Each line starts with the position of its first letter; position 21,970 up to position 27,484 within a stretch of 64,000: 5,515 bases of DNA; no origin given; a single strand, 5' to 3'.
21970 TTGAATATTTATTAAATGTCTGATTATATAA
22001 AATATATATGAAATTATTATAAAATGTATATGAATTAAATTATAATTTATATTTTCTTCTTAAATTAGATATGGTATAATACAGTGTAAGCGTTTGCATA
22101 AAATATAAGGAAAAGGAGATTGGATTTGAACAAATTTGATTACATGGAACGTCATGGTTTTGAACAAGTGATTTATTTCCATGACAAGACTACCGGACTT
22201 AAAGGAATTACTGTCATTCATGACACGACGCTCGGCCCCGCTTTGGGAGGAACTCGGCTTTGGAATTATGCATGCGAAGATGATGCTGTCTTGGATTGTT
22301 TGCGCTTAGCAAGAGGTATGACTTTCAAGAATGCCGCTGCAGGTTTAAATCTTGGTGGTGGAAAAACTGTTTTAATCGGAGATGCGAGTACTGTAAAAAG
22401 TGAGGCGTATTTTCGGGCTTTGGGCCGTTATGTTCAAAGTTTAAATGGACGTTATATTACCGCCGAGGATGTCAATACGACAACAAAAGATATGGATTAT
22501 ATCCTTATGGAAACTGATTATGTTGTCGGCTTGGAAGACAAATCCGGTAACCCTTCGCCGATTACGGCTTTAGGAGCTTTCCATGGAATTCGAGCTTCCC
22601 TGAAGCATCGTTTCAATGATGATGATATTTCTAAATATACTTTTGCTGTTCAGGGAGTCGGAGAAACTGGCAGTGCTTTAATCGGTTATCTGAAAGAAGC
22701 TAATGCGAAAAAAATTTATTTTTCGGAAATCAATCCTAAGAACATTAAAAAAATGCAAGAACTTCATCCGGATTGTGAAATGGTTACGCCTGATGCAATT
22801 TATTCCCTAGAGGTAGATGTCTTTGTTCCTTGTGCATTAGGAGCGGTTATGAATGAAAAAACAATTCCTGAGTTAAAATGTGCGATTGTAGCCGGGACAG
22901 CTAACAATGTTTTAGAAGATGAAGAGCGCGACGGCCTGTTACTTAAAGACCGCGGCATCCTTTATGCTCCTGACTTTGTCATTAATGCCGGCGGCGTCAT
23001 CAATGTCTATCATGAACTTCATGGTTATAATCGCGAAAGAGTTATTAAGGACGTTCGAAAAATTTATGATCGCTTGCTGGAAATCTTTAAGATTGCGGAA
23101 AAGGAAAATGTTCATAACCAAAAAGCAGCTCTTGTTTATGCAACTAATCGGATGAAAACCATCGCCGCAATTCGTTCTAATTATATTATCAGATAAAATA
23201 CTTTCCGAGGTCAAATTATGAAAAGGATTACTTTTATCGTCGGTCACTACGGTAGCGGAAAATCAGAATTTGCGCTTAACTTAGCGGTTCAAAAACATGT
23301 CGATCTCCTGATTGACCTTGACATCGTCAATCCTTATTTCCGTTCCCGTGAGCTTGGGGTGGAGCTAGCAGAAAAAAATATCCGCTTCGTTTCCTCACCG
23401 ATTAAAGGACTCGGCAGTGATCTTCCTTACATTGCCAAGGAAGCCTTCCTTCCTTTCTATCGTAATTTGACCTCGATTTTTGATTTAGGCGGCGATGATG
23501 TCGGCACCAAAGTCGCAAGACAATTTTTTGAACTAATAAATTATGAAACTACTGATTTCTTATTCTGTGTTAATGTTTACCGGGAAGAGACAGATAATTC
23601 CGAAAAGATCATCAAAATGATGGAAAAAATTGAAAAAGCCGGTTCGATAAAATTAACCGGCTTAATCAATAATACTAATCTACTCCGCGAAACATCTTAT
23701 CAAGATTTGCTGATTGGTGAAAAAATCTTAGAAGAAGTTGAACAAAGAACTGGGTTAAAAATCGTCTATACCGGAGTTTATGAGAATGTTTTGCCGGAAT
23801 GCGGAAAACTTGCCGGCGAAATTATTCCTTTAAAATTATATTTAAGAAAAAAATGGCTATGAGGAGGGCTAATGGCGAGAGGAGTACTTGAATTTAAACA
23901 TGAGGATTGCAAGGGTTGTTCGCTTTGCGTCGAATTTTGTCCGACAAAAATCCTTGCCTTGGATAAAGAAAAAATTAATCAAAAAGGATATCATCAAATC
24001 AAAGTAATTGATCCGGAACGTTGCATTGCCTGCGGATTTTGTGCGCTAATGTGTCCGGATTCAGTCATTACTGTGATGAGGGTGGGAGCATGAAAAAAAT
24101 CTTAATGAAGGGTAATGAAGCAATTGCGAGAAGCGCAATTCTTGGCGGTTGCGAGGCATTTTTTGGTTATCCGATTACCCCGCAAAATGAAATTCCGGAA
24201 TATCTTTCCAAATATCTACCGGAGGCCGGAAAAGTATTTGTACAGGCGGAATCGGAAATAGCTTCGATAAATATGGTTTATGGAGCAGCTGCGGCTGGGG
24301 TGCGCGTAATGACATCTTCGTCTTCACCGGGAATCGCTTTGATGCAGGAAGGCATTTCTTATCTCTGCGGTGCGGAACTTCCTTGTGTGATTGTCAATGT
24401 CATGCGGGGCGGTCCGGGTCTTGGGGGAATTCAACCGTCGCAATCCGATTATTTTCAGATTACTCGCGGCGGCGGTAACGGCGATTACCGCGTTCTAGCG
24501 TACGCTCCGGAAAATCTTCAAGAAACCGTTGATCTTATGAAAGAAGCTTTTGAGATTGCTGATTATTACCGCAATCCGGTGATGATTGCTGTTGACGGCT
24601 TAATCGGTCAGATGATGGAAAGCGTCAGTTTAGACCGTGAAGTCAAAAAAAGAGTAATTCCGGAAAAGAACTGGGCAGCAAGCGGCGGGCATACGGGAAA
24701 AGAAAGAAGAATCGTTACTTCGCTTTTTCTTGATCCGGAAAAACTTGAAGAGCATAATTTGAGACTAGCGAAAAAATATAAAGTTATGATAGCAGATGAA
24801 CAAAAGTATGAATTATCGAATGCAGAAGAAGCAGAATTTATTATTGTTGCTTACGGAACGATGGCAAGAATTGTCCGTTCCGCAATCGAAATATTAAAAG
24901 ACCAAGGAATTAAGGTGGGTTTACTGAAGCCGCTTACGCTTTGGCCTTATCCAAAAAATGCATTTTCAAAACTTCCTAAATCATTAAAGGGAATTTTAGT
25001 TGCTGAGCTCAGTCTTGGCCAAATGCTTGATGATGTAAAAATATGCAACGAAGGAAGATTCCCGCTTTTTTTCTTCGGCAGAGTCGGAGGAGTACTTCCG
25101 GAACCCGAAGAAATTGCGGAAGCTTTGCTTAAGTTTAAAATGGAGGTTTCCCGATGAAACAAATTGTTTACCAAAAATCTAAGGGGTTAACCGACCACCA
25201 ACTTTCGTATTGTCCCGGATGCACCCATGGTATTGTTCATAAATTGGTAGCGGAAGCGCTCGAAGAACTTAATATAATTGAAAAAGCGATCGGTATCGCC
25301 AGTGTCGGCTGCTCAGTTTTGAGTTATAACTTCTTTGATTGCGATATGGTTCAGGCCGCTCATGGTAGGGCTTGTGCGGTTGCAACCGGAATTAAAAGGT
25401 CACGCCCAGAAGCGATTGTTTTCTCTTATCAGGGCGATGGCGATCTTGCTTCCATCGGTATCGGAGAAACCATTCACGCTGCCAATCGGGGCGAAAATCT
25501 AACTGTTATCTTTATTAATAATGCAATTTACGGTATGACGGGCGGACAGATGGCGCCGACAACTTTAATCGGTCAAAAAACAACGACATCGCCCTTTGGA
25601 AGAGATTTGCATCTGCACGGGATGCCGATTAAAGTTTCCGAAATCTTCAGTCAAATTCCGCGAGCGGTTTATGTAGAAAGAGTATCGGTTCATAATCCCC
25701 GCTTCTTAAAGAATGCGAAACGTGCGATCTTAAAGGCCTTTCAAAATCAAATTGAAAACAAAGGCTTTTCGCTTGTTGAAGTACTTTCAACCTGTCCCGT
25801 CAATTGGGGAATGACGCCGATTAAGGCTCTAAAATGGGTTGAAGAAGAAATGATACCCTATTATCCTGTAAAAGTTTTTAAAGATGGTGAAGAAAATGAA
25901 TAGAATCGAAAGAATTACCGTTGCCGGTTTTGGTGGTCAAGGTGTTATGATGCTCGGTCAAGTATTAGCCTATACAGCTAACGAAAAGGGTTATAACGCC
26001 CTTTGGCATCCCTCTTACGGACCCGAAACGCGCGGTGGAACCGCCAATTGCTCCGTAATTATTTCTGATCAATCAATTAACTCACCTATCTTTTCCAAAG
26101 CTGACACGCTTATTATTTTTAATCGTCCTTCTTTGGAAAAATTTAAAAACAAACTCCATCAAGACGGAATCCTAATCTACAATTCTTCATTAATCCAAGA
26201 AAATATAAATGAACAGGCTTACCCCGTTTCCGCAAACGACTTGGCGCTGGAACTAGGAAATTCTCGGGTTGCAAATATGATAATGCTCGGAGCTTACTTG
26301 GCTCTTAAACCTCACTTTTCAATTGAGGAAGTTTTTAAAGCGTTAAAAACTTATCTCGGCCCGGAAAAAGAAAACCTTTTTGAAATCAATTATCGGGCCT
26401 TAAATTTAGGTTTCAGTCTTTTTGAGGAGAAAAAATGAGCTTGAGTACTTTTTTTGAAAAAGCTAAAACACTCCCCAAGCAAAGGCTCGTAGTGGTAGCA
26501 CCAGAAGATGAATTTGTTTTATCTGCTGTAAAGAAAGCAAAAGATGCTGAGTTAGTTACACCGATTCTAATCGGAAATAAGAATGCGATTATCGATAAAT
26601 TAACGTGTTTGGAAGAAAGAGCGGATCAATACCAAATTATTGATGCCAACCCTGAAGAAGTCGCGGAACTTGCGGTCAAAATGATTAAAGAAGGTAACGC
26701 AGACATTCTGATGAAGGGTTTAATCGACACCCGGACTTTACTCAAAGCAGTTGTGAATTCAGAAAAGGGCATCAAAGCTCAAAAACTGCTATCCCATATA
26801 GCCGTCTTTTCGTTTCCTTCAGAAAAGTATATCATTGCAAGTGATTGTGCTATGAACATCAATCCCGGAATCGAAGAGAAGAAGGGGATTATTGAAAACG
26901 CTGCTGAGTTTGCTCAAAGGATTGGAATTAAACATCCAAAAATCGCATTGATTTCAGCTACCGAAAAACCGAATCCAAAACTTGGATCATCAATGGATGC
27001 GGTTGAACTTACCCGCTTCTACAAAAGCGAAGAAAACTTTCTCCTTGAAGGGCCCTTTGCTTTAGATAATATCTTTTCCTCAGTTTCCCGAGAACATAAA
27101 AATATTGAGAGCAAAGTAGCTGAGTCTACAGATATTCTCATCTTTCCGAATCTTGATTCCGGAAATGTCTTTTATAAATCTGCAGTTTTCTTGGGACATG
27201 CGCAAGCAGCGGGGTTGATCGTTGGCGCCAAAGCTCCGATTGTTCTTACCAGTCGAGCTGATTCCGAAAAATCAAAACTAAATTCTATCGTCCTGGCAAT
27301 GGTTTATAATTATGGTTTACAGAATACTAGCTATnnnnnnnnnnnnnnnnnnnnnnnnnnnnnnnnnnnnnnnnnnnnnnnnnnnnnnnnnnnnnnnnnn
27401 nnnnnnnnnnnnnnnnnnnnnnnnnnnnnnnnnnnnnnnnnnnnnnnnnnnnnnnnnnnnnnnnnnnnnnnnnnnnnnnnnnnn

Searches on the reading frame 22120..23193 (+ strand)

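Call 60: search_protein_families(library=pfam, proteins=[window:22120-23193:+], max_evalue=0.00001)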
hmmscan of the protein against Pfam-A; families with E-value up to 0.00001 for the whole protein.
window:22120-23193:+ (358 aa): 2 families
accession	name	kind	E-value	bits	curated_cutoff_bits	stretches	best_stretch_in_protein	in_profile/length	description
PF02812.23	ELFV_dehydrog_N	-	3e-29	101.8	25.3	1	17-133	4-128/129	Glu/Leu/Phe/Val dehydrogenase, dimerisation domain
PF00208.27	ELFV_dehydrog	-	3.6e-20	73.1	23.4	1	207-345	87-233/241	Glutamate/Leucine/Phenylalanine/Valine dehydrogenase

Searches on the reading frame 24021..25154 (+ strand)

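Call 63: search_protein_families(library=pfam, proteins=[window:24021-25154:+], max_evalue=0.00001)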
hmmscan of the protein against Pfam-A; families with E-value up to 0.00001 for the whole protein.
window:24021-25154:+ (378 aa): 3 families
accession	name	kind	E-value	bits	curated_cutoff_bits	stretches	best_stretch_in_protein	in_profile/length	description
PF01855.24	POR_N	-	1.3e-49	169.5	27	1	38-224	2-188/231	Pyruvate flavodoxin/ferredoxin oxidoreductase, thiamine diP-bdg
PF17147.9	PFOR_II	-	7.3e-23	81.3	27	1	271-365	1-102/102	Pyruvate:ferredoxin oxidoreductase core domain II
PF02780.25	Transketolase_C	-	5.8e-06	26.7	25.9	0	269-323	8-62/124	Transketolase, C-terminal domain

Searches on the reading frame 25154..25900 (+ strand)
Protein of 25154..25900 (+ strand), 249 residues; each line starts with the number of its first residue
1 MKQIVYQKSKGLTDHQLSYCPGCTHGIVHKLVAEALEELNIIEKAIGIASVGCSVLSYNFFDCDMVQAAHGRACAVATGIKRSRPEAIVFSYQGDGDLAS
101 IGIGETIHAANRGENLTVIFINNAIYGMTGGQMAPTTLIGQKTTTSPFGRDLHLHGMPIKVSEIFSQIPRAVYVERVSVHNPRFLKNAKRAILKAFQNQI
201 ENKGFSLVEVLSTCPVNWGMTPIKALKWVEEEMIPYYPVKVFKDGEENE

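Call 63: search_protein_families(library=pfam, proteins=[window:25154-25900:+], max_evalue=0.00001)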
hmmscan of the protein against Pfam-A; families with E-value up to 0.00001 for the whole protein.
window:25154-25900:+ (249 aa): 1 family
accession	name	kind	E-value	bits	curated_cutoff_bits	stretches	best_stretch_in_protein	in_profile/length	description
PF02775.26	TPP_enzyme_C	-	1.5e-21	77.2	21.9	1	55-210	6-151/151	Thiamine pyrophosphate enzyme, C-terminal TPP binding domain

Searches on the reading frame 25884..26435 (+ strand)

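Call 63: search_protein_families(library=pfam, proteins=[window:25884-26435:+], max_evalue=0.00001)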
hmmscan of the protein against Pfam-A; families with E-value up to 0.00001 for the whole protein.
window:25884-26435:+ (184 aa): 1 family
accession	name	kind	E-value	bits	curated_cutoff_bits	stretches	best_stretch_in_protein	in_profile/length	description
PF01558.24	POR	-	5e-38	131.4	27.4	1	17-177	1-172/173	Pyruvate ferredoxin/flavodoxin oxidoreductase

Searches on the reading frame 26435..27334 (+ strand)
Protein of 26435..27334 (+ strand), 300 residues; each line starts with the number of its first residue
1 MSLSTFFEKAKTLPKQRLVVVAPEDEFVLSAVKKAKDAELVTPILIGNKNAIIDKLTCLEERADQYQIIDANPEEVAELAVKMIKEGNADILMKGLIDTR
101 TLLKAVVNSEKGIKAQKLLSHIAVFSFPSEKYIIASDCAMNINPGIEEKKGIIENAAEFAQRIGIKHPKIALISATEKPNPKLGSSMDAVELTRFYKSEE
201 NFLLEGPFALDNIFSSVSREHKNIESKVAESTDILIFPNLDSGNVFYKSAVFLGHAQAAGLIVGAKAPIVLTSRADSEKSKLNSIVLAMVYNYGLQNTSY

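Call 63: search_protein_families(library=pfam, proteins=[window:26435-27334:+], max_evalue=0.00001)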
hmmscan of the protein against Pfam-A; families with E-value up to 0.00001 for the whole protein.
window:26435-27334:+ (300 aa): 1 family
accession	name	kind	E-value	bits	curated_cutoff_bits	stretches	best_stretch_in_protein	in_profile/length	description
PF01515.24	PTA_PTB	-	4e-49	168.2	24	1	78-288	106-318/319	Phosphate acetyl/butaryl transferase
